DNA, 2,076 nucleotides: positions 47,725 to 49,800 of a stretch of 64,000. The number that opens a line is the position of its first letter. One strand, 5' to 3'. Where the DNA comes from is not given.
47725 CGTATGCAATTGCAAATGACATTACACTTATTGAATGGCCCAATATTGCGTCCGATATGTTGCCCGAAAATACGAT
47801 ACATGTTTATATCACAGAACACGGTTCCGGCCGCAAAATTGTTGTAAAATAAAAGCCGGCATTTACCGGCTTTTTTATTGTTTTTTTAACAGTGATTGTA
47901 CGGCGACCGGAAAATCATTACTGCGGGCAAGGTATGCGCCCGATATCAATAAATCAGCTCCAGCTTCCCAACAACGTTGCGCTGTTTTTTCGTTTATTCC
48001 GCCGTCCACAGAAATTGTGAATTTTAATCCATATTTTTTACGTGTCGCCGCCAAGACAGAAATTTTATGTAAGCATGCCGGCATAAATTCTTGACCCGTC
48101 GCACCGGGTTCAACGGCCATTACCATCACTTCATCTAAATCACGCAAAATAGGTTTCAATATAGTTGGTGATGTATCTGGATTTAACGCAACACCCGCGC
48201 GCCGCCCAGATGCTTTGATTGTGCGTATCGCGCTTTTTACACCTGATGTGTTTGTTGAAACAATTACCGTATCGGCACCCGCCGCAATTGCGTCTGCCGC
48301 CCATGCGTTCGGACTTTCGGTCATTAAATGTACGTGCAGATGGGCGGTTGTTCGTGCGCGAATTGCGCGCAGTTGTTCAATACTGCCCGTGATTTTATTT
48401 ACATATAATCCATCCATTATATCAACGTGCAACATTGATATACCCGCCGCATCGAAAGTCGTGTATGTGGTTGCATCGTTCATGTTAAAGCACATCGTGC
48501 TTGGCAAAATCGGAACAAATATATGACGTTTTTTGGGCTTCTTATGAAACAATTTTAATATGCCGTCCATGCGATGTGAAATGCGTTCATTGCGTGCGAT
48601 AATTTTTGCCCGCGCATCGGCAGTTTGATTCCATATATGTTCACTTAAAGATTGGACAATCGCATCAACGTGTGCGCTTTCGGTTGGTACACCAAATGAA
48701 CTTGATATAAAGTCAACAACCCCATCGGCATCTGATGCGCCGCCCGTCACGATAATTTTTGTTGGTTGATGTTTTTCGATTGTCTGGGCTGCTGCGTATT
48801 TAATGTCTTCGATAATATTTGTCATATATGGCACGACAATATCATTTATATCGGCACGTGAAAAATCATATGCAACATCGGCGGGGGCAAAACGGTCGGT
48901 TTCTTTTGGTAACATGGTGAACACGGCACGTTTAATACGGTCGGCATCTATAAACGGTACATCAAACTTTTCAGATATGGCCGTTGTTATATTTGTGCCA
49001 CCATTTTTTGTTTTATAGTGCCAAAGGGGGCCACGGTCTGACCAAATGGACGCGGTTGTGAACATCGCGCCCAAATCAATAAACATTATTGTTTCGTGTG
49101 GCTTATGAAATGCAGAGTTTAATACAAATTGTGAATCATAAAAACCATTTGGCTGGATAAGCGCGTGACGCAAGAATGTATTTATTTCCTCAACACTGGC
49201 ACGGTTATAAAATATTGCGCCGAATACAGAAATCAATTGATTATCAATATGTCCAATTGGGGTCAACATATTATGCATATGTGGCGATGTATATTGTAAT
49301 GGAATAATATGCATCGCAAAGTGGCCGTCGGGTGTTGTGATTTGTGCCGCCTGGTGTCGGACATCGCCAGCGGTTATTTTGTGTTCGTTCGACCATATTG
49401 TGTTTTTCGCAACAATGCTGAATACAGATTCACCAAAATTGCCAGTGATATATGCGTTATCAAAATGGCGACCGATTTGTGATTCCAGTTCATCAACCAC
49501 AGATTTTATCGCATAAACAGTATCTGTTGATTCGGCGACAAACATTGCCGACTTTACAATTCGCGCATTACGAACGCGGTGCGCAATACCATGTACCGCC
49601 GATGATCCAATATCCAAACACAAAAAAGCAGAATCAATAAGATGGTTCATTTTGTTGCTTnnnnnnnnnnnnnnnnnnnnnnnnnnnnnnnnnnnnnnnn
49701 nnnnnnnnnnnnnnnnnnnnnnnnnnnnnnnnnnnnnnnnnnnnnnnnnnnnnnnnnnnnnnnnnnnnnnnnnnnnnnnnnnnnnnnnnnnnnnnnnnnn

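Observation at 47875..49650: FtsA-like protein reads through in frame into a full ribulose-phosphate 3-epimerase; ftsZ absent from the expected position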

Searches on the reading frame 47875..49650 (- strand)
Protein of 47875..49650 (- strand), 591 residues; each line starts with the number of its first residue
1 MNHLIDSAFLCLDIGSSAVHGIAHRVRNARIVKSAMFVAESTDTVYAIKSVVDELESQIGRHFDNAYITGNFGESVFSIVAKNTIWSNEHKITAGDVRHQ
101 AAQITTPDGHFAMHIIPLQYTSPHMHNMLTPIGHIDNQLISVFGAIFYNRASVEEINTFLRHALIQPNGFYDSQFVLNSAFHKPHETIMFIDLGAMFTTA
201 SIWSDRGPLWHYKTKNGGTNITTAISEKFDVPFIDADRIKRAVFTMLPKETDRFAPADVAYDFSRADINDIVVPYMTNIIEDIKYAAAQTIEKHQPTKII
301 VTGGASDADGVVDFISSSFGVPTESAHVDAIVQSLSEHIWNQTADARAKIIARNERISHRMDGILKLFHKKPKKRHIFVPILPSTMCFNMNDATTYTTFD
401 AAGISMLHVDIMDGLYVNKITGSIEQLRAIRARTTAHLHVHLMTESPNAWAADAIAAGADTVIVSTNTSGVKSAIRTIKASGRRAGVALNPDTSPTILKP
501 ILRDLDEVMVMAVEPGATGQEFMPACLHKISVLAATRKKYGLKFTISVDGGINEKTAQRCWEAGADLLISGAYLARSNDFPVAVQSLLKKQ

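Call 3: search_protein_families(library=pfam, proteins=[window:47875-49650:-], max_evalue=0.01)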
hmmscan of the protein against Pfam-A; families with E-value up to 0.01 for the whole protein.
window:47875-49650:- (591 aa): 3 families
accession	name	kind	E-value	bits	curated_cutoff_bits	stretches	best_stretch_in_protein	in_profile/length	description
PF00834.25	Ribul_P_3_epim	-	3.1e-46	157.7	21.1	1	391-573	13-196/198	Ribulose-phosphate 3 epimerase family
PF11104.14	PilM_2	-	7.2e-07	28.9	27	1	185-325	179-304/340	Type IV pilus assembly protein PilM;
PF14450.12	FtsA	-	1.5e-05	25.8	31.8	1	190-326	2-110/127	Cell division protein FtsA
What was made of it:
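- In the window protein, Pfam PilM_2 (E 7e-7, 28.9 bits, above its cutoff of 27) scores slightly better than Pfam FtsA (E 1.5e-5, below cutoff) (call 3).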

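Call 4: search_protein_families(library=ncbifam, proteins=[window:47875-49650:-], max_evalue=0.01)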
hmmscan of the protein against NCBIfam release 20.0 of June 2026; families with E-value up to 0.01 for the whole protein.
window:47875-49650:- (591 aa): 17 families
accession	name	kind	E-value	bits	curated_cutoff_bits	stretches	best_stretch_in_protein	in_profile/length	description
NF004076.0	PRK05581.1-4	subfamily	8.8e-53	178.8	165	1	381-587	7-215/221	ribulose-phosphate 3-epimerase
TIGR01163.1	rpe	equivalog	2.3e-47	161.1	212.6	1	398-587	20-210/211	ribulose-phosphate 3-epimerase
NF007266.0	PRK09722.1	equivalog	4.4e-42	144.1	271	1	381-572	5-198/230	D-allulose 6-phosphate 3-epimerase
NF005944.0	PRK08005.1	equivalog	3.1e-24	85.4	376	1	391-584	14-204/210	ribulose-phosphate 3 epimerase family protein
TIGR01174.1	ftsA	equivalog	9e-17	61.2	175.85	1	41-337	46-355/371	cell division protein FtsA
NF005986.0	PRK08091.1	equivalog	1.4e-13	51.3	264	1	373-582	11-218/229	ribulose-phosphate 3-epimerase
NF045709.1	Amuc_1101_fam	equivalog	5.7e-10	38.6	650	1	180-325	172-314/608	Amuc_1101 family PilM-like pilus complex protein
NF005442.0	PRK07028.1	equivalog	4.7e-07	28.8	593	1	454-584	77-203/430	bifunctional hexulose-6-phosphate synthase/ribonuclease regulator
TIGR03128.2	RuMP_HxlA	equivalog_domain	1.5e-05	24.8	200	1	451-583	68-197/205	3-hexulose-6-phosphate synthase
NF010658.0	PRK14057.1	equivalog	6.1e-05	22.7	530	1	401-578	43-228/254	epimerase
NF011660.0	PRK15080.1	equivalog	9.2e-05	21.8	182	0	271-331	203-263/277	ethanolamine utilization protein EutJ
TIGR02529.1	EutJ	subfamily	0.00027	20.5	152.1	0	272-331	171-230/239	ethanolamine utilization protein EutJ family protein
NF041755.1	RuMP_HxlAB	equivalog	0.00036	19.6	500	1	451-575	73-194/391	bifunctional 3-hexulose-6-phosphate synthase/6-phospho-3-hexuloisomerase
TIGR01175.1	pilM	subfamily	0.00051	19.2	133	1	187-326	189-313/348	type IV pilus assembly protein PilM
NF009833.0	PRK13307.1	equivalog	0.0013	17.6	274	1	535-590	323-378/392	bifunctional 5,6,7,8-tetrahydromethanopterin hydro-lyase/3-hexulose-6-phosphate synthase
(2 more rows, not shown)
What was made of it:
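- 48622..49650 (-): FtsA domain, aa 1-343. It is an actin/HSP70-type fold that includes the FtsA-specific 1C (SHS2) region at about aa 75-162. The nucleotide-binding motifs are D13-x-G15, D192-x-G194 and G303-G304. TIGR01174 E 9e-17 (call 4).
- On Ribulose-phosphate 3-epimerase (Rpe, PF00834): NF004076 178.8 against 165 (calls 3, 4).
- Closest known: Ribulose-5-phosphate 3-epimerase. Same: It passes the NCBIfam NF004076 cutoff (call 4).
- Checked: Pfam and NCBIfam (calls 3, 4) place Rpe at aa 381-587 (PF00834 E 3e-46; NF004076 178.8 bits, above its cutoff of 165).
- TIGR01174 ftsA is the best actin-family match in NCBIfam (E 9e-17 against pilM 5e-4, call 4).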

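Call 7: find_homologous_proteins(query=window:47875-49650:-)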
Query window:47875-49650:- (591 aa): 741 proteins with E <= 0.001 among 8000 candidates; the best 120 are listed.
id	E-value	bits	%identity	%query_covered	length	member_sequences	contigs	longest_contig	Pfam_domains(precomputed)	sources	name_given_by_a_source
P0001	0.0e+0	1334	100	100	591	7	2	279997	PF14450.13,PF00834.26,PF11104.15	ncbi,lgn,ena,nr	ncbi:MAG: ribulose-phosphate 3-epimerase [Alphaproteobacteria bacterium]|nr:ribulose-phosphate 3-epi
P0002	0.0e+0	1232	91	100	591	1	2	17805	PF14450.13,PF00834.26,PF11104.15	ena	-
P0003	0.0e+0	1230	90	100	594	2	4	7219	PF14450.13,PF00834.26,PF11104.15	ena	-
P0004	0.0e+0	1202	89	99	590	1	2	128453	PF14450.13,PF00834.26,PF11104.15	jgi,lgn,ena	-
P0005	0.0e+0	1134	82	100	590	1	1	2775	PF14450.13,PF00834.26,PF11104.15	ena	-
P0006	0.0e+0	1134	83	99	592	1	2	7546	PF14450.13,PF00834.26,PF11104.15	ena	-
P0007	0.0e+0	1074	79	99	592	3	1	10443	PF14450.13,PF00834.26,PF11104.15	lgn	-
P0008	0.0e+0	1073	79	99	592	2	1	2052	PF14450.13,PF00834.26,PF11104.15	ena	-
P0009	0.0e+0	1066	78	99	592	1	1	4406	PF14450.13,PF00834.26,PF11104.15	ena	-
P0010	0.0e+0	1065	77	100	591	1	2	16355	PF14450.13,PF00834.26,PF11104.15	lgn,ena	-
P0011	0.0e+0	1065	77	99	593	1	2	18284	PF14450.13,PF00834.26,PF11104.15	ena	-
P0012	0.0e+0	1058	77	99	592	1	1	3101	PF14450.13,PF00834.26,PF11104.15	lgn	-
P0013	0.0e+0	1058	77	100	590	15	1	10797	PF14450.13,PF00834.26,PF11104.15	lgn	-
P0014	0.0e+0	1057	77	99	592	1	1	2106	PF14450.13,PF00834.26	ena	-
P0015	0.0e+0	1054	77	100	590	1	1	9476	PF14450.13,PF00834.26,PF11104.15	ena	-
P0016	0.0e+0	1053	76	99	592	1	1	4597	PF14450.13,PF00834.26,PF11104.15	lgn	-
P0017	0.0e+0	1051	76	100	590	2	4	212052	PF14450.13,PF00834.26,PF11104.15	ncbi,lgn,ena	-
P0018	0.0e+0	1051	76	100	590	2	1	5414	PF14450.13,PF00834.26,PF11104.15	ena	-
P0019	0.0e+0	1044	77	99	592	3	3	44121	PF14450.13,PF00834.26,PF11104.15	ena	-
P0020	0.0e+0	1044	76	100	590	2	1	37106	PF14450.13,PF00834.26,PF11104.15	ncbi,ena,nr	ncbi:MAG: ribulose-phosphate 3-epimerase [Alphaproteobacteria bacterium]|nr:ribulose-phosphate 3-epi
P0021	0.0e+0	1042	76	100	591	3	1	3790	PF14450.13,PF00834.26,PF11104.15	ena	-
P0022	0.0e+0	1040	75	99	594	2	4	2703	PF14450.13,PF00834.26,PF11104.15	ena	-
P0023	0.0e+0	1029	76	99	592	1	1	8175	PF14450.13,PF00834.26,PF11104.15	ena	-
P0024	0.0e+0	1016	74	100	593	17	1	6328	PF14450.13,PF00834.26,PF11104.15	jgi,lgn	-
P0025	3.1e-295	998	73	100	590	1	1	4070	PF14450.13,PF00834.26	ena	-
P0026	8.8e-294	994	73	100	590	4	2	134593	PF14450.13,PF00834.26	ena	-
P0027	5.2e-293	991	72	100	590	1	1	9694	PF14450.13,PF00834.26,PF11104.15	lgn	-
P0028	9.8e-293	990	72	100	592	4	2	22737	PF14450.13,PF00834.26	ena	-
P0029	1.2e-291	987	72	100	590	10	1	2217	PF14450.13,PF00834.26,PF11104.15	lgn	-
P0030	3.3e-291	985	72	100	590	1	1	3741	PF14450.13,PF00834.26,PF11104.15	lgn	-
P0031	1.2e-290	983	72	100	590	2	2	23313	PF14450.13,PF00834.26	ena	-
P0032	2.8e-290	982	72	100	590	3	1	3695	PF14450.13,PF00834.26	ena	-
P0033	1.7e-289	979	72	100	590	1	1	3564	PF14450.13,PF00834.26,PF11104.15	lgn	-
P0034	1.8e-289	979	71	100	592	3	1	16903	PF14450.13,PF00834.26,PF11104.15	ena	-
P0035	4.3e-289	978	72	100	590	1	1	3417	PF14450.13,PF00834.26,PF11104.15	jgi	jgi:ribulose-phosphate 3-epimerase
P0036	4.3e-289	978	72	100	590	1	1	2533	PF14450.13,PF00834.26,PF11104.15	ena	-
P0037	4.6e-289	978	72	100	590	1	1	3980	PF14450.13,PF00834.26,PF11104.15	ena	-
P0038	5.9e-289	978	71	99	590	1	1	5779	PF14450.13,PF00834.26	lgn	-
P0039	6.0e-289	978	72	100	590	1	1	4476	PF14450.13,PF00834.26,PF11104.15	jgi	jgi:ribulose-phosphate 3-epimerase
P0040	8.0e-289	977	72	100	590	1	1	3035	PF14450.13,PF00834.26,PF11104.15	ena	-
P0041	1.1e-288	977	72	100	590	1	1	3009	PF14450.13,PF00834.26,PF11104.15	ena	-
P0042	1.6e-288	976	72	100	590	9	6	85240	PF14450.13,PF00834.26,PF11104.15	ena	-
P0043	4.2e-288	975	72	100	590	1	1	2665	PF14450.13,PF00834.26,PF11104.15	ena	-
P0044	3.9e-286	968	71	99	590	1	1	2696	PF14450.13,PF00834.26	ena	-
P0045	1.1e-285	967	71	99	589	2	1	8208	PF14450.13,PF00834.26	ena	-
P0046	5.0e-284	961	70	99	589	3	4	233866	PF14450.13,PF00834.26,PF11104.15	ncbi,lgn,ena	-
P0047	5.2e-284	961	70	99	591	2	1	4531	PF14450.13,PF00834.26,PF11104.15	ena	-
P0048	1.2e-283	960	70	100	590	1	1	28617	PF14450.13,PF00834.26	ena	-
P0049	1.6e-283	960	71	100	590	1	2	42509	PF14450.13,PF00834.26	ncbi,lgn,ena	-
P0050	1.8e-283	960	70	99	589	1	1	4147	PF14450.13,PF00834.26,PF11104.15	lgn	-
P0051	8.2e-283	957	70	100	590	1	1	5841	PF14450.13,PF00834.26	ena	-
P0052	1.7e-282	956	70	99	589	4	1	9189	PF00834.26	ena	-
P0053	5.4e-279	945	70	99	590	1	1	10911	PF14450.13,PF00834.26,PF11104.15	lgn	-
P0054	3.6e-278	942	70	100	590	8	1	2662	PF14450.13,PF00834.26,PF11104.15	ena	-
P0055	4.7e-278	942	69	100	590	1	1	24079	PF14450.13,PF00834.26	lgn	-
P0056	6.1e-277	938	69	100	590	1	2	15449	PF14450.13,PF00834.26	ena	-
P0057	1.0e-276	937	69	99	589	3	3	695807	PF14450.13,PF00834.26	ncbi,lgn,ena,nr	ncbi:MAG: ribulose-phosphate 3-epimerase [Alphaproteobacteria bacterium]|nr:ribulose-phosphate 3-epi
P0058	8.9e-273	924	69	99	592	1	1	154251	PF14450.13,PF00834.26,PF11104.15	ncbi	-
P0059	5.6e-266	902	67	100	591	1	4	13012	PF14450.13,PF00834.26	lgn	-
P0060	1.7e-263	894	68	96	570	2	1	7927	PF14450.13,PF00834.26,PF11104.15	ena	-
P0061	1.6e-251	854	62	99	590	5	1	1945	PF14450.13,PF00834.26,PF11104.15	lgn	-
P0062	6.1e-251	852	64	99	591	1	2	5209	PF14450.13,PF00834.26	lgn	-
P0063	3.0e-249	847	62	99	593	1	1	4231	PF14450.13,PF00834.26,PF11104.15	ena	-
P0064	6.9e-249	845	62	99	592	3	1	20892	PF14450.13,PF00834.26,PF11104.15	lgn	-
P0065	8.5e-249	845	62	99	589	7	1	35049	PF14450.13,PF00834.26,PF11104.15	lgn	-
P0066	1.6e-248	844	61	100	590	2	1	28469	PF14450.13,PF00834.26,PF11104.15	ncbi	-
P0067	1.8e-248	844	63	99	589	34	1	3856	PF14450.13,PF00834.26,PF11104.15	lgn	-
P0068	4.4e-248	843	62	99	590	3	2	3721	PF06723.20,PF14450.13,PF00834.26,PF11104.15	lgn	-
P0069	7.5e-248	842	62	99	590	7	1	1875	PF14450.13,PF00834.26,PF11104.15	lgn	-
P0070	1.6e-247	841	62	99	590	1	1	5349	PF06723.20,PF14450.13,PF00834.26,PF11104.15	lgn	-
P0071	1.8e-246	837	62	99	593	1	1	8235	PF14450.13,PF00834.26,PF11104.15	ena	-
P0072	1.5e-245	834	62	99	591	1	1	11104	PF14450.13,PF00834.26,PF11104.15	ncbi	-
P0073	2.4e-245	834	61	99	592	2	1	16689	PF14450.13,PF00834.26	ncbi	-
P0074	2.7e-245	834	62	99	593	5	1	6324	PF14450.13,PF00834.26,PF11104.15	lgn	-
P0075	2.7e-245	834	61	100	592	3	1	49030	PF14450.13,PF00834.26,PF11104.15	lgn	-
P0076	3.7e-245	833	61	99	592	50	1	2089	PF06723.20,PF14450.13,PF00834.26,PF11104.15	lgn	-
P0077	4.9e-245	833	61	99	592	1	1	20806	PF14450.13,PF00834.26,PF11104.15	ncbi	-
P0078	2.0e-244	831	62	100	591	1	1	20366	PF14450.13,PF00834.26,PF11104.15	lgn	-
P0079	1.2e-243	828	61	100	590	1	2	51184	PF06723.20,PF14450.13,PF00834.26,PF11104.15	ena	-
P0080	1.3e-243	828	61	100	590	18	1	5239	PF06723.20,PF14450.13,PF00834.26,PF11104.15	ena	-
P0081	1.4e-243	828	61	100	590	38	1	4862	PF14450.13,PF00834.26,PF11104.15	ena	-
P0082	2.3e-243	827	60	99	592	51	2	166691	PF14450.13,PF00834.26,PF11104.15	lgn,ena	-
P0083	4.0e-243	826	61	100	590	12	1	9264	PF06723.20,PF14450.13,PF00834.26,PF11104.15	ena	-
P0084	4.4e-243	826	62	99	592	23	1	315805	PF14450.13,PF00834.26,PF11104.15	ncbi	-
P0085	7.2e-243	826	60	100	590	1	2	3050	PF06723.20,PF14450.13,PF00834.26,PF11104.15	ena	-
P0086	2.5e-242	824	61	99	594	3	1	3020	PF14450.13,PF00834.26,PF11104.15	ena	-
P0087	5.0e-242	823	60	99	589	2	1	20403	PF06723.20,PF14450.13,PF00834.26,PF11104.15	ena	-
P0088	6.8e-242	822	61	99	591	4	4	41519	PF06723.20,PF14450.13,PF00834.26,PF11104.15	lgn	-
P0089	7.0e-242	822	61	100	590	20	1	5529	PF14450.13,PF00834.26,PF11104.15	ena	-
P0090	1.5e-241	821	61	99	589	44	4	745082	PF14450.13,PF00834.26,PF11104.15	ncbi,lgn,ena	-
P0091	1.6e-241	821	60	100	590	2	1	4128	PF06723.20,PF14450.13,PF00834.26,PF11104.15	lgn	-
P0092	2.8e-241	820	61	99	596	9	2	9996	PF06723.20,PF14450.13,PF00834.26,PF11104.15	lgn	-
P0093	3.4e-241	820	61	99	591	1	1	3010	PF14450.13,PF00834.26,PF11104.15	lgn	-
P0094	4.3e-241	820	60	99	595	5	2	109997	PF14450.13,PF00834.26,PF11104.15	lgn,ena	-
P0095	4.7e-241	820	61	99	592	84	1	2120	PF14450.13,PF00834.26,PF11104.15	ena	-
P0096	4.8e-241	820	61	99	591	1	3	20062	PF14450.13,PF00834.26,PF11104.15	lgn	-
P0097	6.0e-241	819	60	99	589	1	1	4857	PF06723.20,PF14450.13,PF00834.26,PF11104.15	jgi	jgi:ribulose-phosphate 3-epimerase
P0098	6.9e-241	819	61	99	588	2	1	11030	PF14450.13,PF00834.26,PF11104.15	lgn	-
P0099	1.2e-240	818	60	100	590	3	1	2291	PF06723.20,PF14450.13,PF00834.26,PF11104.15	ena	-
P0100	1.4e-240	818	61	99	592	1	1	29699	PF14450.13,PF00834.26,PF11104.15,PF08841.17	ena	-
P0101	1.4e-240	818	60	99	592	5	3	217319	PF14450.13,PF00834.26,PF11104.15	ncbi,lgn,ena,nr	ncbi:MAG: ribulose-phosphate 3-epimerase [Alphaproteobacteria bacterium]|nr:ribulose-phosphate 3-epi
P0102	1.8e-240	818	60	99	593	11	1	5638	PF06723.20,PF14450.13,PF00834.26,PF11104.15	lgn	-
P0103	2.7e-240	817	61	99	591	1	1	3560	PF14450.13,PF00834.26,PF11104.15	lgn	-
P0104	3.2e-240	817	61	99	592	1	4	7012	PF14450.13,PF00834.26,PF11104.15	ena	-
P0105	3.2e-240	817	61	99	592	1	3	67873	PF14450.13,PF00834.26,PF11104.15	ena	-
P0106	3.2e-240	817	61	100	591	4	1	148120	PF14450.13,PF00834.26,PF11104.15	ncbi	-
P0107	3.2e-240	817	60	99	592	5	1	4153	PF14450.13,PF00834.26,PF11104.15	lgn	-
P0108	3.3e-240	817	61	99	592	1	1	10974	PF14450.13,PF00834.26,PF11104.15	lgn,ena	-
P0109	3.5e-240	817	60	99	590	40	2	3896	PF14450.13,PF00834.26,PF11104.15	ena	-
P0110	3.6e-240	817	61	100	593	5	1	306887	PF06723.20,PF14450.13,PF00834.26,PF11104.15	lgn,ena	-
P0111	4.4e-240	816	61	99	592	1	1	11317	PF14450.13,PF00834.26,PF11104.15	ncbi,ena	-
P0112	4.4e-240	816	61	99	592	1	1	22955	PF14450.13,PF00834.26,PF11104.15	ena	-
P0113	4.4e-240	816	61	99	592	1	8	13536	PF14450.13,PF00834.26,PF11104.15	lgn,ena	-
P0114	4.5e-240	816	61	99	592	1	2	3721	PF14450.13,PF00834.26,PF11104.15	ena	-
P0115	4.5e-240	816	61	99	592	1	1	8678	PF14450.13,PF00834.26,PF11104.15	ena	-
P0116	5.7e-240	816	60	100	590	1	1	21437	PF06723.20,PF14450.13,PF00834.26,PF11104.15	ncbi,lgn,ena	ncbi:MAG: ribulose-phosphate 3-epimerase [Alphaproteobacteria bacterium]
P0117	6.2e-240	816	61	99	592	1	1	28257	PF14450.13,PF00834.26,PF11104.15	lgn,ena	-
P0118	7.9e-240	816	61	99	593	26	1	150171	PF06723.20,PF14450.13,PF00834.26,PF11104.15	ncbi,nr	ncbi:MAG: ribulose-phosphate 3-epimerase [Alphaproteobacteria bacterium]|nr:ribulose-phosphate 3-epi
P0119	8.2e-240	815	60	100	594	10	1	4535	PF14450.13,PF00834.26,PF11104.15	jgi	jgi:ribulose-phosphate 3-epimerase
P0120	8.5e-240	815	61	99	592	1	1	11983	PF14450.13,PF00834.26,PF11104.15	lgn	-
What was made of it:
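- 47875..49650 (-): The whole ftsA::rpe fusion ORF: 591 codons plus the stop codon at 47875..47877. Call 7: more than 120 clusters of 588-596 aa with FtsA and Rpe Pfam domains.
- Call 7: more than 120 clusters (90% identity level) of 588-596 aa, down to 60% identity, nearly all with both FtsA and Rpe Pfam domains.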
